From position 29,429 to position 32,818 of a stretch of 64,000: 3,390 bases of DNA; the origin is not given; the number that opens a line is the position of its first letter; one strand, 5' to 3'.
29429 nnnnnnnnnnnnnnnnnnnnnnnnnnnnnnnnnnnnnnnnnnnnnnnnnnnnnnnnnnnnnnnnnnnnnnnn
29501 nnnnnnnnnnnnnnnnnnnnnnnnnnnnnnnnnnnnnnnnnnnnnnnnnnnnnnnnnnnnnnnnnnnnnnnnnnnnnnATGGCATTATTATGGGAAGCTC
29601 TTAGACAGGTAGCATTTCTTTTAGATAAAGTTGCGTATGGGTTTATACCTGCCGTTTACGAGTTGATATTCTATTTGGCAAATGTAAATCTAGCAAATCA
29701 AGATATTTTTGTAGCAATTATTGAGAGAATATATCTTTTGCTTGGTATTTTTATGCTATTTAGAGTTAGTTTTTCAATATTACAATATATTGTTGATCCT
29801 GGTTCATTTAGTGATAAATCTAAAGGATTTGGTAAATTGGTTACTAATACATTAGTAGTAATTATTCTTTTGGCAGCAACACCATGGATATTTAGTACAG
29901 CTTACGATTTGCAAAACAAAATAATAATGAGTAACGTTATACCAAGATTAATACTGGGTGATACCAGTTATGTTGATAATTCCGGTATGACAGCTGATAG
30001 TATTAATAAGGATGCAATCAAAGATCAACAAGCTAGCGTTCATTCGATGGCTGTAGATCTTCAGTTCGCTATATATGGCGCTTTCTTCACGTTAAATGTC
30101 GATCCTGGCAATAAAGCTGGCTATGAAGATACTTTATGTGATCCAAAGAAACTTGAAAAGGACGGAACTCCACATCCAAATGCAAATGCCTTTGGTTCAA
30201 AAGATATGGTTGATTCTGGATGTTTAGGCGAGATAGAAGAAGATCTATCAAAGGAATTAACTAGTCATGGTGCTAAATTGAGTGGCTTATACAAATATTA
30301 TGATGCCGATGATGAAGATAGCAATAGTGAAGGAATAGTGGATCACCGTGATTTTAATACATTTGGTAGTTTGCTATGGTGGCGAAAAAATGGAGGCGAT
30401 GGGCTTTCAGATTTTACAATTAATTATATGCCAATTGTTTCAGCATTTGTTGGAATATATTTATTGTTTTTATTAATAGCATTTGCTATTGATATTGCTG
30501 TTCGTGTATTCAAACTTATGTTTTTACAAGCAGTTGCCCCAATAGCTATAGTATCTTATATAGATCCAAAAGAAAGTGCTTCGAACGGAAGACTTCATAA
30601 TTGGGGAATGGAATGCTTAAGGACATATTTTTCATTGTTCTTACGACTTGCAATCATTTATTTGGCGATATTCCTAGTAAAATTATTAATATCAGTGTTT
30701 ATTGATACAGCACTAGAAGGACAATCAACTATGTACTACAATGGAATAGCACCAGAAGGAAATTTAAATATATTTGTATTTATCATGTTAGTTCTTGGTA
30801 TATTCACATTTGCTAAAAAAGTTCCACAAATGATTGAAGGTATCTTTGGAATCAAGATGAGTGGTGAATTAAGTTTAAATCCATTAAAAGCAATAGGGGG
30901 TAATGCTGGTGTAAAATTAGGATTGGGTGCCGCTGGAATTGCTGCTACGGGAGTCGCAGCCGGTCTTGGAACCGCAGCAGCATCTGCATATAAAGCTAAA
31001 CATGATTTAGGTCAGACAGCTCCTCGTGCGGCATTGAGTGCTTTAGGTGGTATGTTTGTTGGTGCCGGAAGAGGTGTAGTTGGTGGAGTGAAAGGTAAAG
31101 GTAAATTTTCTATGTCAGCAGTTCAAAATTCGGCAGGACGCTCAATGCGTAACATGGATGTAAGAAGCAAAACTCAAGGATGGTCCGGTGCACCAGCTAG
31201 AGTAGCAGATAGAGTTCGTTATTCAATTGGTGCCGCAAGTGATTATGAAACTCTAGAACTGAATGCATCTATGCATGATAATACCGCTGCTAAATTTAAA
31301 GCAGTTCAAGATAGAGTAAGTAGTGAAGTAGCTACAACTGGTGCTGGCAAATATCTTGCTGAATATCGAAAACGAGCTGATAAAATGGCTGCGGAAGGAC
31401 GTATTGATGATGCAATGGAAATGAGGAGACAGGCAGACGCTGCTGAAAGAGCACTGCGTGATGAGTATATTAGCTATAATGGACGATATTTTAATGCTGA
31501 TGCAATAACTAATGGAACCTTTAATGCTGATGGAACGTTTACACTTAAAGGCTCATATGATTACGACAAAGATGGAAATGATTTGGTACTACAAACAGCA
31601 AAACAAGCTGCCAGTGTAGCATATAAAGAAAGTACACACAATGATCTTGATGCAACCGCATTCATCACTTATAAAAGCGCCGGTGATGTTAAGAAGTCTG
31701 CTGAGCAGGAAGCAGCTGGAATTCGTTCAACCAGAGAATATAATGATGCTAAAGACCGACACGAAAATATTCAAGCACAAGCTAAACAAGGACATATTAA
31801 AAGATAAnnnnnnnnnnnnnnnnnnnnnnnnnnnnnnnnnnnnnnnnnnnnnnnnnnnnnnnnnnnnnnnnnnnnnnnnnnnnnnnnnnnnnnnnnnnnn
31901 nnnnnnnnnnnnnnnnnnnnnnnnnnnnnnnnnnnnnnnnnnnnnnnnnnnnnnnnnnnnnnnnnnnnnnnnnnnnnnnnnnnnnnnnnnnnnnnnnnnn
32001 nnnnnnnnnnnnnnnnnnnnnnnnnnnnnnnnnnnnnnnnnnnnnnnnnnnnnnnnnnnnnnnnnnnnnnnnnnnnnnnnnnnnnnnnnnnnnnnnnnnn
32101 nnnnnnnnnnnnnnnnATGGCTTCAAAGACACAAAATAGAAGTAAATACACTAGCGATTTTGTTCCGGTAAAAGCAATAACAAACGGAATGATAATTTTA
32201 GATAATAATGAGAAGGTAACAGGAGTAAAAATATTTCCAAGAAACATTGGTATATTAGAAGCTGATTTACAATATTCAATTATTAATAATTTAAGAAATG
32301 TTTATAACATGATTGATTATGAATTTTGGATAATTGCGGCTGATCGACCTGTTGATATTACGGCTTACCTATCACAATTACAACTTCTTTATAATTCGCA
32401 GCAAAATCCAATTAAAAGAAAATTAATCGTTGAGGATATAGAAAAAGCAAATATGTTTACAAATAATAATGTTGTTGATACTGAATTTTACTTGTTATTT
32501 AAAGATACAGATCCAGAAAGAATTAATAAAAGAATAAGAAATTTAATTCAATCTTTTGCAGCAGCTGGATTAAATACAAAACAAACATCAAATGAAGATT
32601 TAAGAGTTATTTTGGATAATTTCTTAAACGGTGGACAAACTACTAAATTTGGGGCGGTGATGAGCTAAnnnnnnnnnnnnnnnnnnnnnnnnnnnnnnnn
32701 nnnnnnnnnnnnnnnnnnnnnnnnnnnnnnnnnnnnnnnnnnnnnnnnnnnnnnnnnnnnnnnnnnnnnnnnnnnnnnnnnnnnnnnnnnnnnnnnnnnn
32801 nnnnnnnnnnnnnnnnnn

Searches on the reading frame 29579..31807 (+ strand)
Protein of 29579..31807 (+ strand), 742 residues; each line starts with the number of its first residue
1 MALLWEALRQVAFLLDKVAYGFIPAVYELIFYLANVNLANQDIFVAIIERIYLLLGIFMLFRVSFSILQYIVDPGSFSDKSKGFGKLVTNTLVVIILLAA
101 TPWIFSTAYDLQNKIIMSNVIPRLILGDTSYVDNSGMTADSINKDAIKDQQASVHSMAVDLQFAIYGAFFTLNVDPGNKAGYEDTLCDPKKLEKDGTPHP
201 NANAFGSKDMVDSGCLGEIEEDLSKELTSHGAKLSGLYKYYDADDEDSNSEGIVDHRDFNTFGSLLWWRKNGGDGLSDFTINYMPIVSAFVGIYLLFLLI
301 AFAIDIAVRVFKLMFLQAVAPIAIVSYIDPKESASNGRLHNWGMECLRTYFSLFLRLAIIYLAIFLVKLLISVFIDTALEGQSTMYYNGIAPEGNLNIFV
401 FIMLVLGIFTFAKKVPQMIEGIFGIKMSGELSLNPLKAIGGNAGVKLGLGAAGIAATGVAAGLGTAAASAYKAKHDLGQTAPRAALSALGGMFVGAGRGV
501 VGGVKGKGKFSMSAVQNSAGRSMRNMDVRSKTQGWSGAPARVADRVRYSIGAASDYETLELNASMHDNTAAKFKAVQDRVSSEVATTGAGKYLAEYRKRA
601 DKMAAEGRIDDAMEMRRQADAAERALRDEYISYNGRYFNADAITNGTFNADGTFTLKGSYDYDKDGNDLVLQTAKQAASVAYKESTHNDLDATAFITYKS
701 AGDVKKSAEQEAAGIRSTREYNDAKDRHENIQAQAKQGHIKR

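Call 3: search_protein_families(library=pfam, proteins=[window:29579-31807:+], max_evalue=1)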
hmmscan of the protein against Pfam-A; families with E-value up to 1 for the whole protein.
window:29579-31807:+ (742 aa): 1 family
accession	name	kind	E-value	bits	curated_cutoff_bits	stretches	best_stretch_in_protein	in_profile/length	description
PF05103.18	DivIVA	-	0.18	12.2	28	1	667-738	42-108/131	DivIVA protein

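Call 4: search_protein_families(library=ncbifam, proteins=[window:29579-31807:+], max_evalue=1)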
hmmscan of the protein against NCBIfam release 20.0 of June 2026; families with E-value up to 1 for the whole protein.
window:29579-31807:+ (742 aa): 1 family
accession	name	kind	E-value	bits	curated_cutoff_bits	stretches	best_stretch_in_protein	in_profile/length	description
NF045848.1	MMCAP2_0566_fam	domain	3.9e-07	29.7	90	1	279-427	187-316/322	MMCAP2_0566 family conjugal transfer protein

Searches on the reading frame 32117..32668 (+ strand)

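Call 3: search_protein_families(library=pfam, proteins=[window:32117-32668:+], max_evalue=1)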
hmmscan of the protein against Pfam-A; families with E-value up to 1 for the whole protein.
window:32117-32668:+ (183 aa): 0 families

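Call 4: search_protein_families(library=ncbifam, proteins=[window:32117-32668:+], max_evalue=1)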
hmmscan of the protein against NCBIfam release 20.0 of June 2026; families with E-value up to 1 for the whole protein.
window:32117-32668:+ (183 aa): 1 family
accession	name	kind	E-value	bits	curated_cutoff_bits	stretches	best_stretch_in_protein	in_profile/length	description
NF045975.1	VirB4_plasma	equivalog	2.3e-15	55.4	590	1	4-171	96-276/894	Mbov_0397 family ICE element conjugal transfer ATPase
